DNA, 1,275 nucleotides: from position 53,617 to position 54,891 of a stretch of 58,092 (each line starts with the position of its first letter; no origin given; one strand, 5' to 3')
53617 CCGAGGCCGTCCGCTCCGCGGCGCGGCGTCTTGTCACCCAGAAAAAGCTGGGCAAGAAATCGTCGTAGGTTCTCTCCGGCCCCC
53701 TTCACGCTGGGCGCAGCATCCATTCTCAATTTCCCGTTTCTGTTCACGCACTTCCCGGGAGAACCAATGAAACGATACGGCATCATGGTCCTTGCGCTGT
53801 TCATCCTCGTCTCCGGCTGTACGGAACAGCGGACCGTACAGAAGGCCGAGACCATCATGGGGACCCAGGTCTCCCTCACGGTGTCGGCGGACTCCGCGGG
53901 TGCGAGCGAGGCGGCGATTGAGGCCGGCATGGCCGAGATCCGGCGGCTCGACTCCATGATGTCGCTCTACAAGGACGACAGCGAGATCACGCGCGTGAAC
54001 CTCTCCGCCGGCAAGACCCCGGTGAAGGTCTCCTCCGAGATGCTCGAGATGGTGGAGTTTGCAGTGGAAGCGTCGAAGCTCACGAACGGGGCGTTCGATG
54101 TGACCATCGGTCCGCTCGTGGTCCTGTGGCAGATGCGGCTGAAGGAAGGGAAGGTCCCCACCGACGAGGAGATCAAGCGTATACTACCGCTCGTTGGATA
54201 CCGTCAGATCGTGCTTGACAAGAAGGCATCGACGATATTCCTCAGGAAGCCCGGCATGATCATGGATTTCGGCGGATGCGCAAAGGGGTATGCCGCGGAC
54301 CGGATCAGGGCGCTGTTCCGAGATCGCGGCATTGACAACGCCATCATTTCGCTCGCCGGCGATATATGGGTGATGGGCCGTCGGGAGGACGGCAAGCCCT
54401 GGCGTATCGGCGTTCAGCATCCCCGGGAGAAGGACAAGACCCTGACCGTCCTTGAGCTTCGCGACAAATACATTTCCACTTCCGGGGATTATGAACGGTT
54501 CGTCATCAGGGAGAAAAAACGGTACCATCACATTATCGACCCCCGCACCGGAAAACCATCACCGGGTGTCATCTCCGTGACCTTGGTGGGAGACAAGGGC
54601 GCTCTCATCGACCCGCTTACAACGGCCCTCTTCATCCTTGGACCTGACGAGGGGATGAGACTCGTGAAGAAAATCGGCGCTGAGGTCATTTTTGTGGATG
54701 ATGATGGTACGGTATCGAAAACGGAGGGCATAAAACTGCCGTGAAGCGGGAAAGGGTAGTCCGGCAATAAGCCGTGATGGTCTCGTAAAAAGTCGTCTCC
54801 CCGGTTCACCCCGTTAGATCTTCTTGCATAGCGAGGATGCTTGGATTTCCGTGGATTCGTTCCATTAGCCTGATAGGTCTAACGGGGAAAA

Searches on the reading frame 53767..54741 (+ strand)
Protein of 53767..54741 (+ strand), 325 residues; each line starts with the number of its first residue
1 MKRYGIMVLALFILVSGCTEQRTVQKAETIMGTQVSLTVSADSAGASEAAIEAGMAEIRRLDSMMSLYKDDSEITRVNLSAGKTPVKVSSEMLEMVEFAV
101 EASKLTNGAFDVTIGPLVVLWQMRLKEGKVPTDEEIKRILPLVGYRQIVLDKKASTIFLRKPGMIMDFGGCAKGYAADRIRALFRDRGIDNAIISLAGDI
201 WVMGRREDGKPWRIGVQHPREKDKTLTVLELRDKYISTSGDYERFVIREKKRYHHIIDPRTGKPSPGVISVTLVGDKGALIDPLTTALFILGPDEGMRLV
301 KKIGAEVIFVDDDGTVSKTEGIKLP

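Call 73: search_protein_families(library=pfam, proteins=[window:53767-54741:+], max_evalue=0.001)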
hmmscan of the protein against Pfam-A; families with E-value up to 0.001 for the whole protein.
window:53767-54741:+ (325 aa): 1 family
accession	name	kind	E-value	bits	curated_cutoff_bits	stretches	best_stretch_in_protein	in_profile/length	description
PF02424.20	ApbE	-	1.5e-88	297.2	25.6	1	31-309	1-266/266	ApbE family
